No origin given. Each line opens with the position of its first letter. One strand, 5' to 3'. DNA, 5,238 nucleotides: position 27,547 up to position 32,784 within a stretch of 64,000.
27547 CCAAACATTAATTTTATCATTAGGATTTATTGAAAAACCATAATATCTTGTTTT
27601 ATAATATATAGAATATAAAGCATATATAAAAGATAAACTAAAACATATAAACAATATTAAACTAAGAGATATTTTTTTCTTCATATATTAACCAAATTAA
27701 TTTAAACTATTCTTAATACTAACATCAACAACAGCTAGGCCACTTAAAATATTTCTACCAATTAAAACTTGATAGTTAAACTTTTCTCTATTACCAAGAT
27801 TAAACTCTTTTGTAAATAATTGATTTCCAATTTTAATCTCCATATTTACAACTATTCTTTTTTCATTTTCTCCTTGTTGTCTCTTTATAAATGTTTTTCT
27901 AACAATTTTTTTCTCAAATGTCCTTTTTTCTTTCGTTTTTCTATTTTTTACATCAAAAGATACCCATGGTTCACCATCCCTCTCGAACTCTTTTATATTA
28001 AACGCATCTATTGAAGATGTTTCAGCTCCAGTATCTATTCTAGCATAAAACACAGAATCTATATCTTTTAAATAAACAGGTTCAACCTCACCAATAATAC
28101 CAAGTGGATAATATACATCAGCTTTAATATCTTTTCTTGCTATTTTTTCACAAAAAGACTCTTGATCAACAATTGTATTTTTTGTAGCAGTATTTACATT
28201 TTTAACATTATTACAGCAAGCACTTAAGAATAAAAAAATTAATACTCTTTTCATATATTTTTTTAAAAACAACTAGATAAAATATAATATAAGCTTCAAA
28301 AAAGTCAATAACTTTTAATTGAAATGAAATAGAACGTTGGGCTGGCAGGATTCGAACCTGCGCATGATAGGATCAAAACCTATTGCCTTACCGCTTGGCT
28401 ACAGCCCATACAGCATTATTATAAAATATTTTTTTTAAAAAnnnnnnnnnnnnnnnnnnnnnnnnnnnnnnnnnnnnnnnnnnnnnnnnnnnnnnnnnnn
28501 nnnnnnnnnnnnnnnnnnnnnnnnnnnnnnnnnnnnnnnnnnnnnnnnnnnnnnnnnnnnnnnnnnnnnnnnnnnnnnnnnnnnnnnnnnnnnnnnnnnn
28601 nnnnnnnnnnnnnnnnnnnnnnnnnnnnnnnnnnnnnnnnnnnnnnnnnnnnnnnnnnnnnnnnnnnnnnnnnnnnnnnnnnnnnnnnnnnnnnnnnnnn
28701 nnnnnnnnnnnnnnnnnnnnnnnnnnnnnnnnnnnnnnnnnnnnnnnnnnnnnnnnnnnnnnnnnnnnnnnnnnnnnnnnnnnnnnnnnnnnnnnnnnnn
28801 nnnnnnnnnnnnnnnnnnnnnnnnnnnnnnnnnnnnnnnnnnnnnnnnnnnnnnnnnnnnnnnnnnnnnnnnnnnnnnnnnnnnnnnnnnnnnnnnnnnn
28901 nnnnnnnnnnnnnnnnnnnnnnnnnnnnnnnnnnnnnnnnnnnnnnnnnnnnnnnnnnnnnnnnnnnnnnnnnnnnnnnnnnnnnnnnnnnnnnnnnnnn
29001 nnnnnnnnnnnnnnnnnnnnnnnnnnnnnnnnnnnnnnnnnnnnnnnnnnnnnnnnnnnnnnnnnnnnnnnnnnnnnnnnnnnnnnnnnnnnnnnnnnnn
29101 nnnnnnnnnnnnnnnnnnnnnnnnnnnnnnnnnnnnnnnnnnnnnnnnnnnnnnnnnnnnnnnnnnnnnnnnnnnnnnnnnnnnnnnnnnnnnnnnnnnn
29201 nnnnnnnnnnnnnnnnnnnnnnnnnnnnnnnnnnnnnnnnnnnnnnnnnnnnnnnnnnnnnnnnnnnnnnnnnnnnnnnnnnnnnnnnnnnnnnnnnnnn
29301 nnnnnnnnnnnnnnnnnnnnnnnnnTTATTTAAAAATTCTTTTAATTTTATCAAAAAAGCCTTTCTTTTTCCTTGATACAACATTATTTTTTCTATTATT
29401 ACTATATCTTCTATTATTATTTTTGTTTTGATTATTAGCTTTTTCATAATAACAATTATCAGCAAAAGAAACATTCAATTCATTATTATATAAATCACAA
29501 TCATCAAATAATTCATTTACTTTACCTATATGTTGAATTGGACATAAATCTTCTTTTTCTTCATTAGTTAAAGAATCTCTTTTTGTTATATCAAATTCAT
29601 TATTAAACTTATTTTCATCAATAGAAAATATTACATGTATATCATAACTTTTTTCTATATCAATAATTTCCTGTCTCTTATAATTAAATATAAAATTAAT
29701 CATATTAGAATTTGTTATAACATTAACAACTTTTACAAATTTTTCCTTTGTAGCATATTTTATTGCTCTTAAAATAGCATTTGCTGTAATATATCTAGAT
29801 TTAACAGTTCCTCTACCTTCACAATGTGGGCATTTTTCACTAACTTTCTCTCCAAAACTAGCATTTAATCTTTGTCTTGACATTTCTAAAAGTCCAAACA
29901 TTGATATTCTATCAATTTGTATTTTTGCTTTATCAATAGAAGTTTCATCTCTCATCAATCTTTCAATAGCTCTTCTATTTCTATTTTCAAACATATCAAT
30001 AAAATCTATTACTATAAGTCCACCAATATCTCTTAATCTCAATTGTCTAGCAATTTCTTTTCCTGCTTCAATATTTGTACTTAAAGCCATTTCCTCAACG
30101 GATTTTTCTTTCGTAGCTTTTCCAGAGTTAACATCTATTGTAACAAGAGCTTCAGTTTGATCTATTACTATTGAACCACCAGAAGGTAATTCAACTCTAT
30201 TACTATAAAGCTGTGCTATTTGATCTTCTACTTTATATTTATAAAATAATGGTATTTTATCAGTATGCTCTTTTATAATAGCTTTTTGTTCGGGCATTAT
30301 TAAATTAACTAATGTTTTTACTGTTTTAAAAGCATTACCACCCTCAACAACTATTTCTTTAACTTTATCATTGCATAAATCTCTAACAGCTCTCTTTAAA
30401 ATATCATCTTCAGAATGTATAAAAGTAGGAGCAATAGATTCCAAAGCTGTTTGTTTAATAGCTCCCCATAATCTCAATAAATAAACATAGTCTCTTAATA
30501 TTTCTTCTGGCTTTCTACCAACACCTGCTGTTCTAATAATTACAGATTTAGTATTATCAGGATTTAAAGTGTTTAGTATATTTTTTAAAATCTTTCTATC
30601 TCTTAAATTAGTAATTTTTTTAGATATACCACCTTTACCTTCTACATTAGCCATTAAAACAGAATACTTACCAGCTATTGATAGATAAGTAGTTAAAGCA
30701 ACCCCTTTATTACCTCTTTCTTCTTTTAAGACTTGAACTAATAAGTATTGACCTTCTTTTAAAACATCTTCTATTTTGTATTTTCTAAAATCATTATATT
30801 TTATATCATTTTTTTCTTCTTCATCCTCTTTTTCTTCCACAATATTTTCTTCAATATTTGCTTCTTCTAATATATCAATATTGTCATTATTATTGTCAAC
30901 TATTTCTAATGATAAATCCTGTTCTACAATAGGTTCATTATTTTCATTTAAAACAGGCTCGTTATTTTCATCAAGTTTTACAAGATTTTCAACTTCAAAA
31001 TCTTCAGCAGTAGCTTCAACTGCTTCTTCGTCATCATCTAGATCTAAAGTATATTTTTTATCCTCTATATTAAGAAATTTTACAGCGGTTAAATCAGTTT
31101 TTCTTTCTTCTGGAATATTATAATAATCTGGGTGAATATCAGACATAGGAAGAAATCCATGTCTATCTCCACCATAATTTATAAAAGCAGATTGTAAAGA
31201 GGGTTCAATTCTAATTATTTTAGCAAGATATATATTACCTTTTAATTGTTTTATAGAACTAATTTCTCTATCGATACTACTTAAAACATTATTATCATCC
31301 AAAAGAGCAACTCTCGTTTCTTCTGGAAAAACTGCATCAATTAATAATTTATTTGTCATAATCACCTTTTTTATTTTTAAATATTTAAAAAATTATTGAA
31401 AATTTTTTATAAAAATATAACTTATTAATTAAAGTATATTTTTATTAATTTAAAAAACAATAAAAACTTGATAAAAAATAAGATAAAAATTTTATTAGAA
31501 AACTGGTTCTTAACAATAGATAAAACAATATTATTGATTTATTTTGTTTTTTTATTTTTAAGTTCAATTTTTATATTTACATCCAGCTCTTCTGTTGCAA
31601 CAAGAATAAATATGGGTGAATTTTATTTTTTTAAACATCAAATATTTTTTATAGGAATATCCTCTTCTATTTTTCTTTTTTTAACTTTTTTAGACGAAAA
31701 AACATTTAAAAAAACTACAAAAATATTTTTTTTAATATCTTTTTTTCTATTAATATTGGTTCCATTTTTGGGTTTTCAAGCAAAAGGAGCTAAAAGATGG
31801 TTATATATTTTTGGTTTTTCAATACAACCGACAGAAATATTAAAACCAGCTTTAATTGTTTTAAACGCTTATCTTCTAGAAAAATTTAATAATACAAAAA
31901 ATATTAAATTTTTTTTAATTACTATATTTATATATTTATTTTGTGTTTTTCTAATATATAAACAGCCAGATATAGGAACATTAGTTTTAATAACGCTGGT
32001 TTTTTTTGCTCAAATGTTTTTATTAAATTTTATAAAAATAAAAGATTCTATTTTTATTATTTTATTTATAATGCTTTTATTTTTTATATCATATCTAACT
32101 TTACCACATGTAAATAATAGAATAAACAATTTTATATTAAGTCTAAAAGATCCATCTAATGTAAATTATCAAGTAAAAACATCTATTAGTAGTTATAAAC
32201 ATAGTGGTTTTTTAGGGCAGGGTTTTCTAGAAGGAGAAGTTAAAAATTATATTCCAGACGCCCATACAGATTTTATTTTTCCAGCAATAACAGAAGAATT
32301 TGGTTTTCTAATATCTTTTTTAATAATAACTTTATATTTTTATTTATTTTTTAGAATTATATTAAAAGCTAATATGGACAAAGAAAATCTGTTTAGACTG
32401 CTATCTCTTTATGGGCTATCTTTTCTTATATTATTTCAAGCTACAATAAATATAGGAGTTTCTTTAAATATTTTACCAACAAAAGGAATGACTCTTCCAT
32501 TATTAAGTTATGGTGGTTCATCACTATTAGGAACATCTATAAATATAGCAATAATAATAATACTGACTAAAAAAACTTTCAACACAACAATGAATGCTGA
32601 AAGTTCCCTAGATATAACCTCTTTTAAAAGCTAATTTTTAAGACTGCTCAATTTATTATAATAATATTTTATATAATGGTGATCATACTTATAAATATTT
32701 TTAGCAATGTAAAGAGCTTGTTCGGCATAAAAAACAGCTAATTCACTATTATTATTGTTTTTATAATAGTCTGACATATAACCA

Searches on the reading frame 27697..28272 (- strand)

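Call 12: search_protein_families(library=pfam, proteins=[window:27697-28272:-], max_evalue=0.001)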
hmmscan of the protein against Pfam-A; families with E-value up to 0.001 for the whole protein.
window:27697-28272:- (191 aa): 1 family
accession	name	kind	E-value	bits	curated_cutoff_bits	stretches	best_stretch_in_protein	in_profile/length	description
PF05618.17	Zn_protease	-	8.1e-36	123.4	27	1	59-187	1-132/138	Putative ATP-dependent zinc protease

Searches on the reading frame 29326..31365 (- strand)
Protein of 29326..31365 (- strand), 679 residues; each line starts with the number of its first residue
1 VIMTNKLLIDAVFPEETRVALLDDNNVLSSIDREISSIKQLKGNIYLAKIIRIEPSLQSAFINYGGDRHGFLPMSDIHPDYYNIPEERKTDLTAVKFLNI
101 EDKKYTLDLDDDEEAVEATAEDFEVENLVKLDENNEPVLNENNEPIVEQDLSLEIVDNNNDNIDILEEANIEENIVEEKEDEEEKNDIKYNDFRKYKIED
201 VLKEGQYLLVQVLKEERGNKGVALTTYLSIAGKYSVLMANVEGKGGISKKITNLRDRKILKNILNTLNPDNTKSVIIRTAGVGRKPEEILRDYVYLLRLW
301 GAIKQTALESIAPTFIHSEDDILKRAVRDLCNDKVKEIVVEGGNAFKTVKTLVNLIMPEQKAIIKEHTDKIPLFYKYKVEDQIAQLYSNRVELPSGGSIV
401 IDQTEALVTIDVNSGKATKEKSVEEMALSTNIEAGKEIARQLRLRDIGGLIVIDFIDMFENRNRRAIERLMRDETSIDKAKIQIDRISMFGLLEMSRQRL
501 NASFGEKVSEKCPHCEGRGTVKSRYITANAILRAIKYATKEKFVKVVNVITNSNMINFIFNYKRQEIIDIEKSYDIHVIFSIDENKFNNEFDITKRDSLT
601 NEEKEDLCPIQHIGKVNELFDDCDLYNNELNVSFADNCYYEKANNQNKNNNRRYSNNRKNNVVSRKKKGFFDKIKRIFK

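Call 12: search_protein_families(library=pfam, proteins=[window:29326-31365:-], max_evalue=0.001)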
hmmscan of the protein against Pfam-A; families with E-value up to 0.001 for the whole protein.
window:29326-31365:- (679 aa): 3 families
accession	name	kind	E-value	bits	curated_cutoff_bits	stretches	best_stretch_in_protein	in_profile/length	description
PF10150.14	RNase_E_G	-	2.4e-90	303.1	25.5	1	229-499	1-269/270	Ribonuclease E/G family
PF20833.2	RNase_E_G_Thio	-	1.1e-17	64.4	26.8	1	511-595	1-85/86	RNase E/G, Thioredoxin-like domain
PF00575.29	S1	-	4.1e-06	27.5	22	0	42-88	4-48/74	S1 RNA binding domain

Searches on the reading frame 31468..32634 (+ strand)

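Call 12: search_protein_families(library=pfam, proteins=[window:31468-32634:+], max_evalue=0.001)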
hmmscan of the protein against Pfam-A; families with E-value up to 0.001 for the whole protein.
window:31468-32634:+ (388 aa): 1 family
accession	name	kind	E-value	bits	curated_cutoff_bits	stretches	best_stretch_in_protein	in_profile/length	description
PF01098.24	FTSW_RODA_SPOVE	-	3.2e-70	237.3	26.4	1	23-368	4-352/356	Cell cycle protein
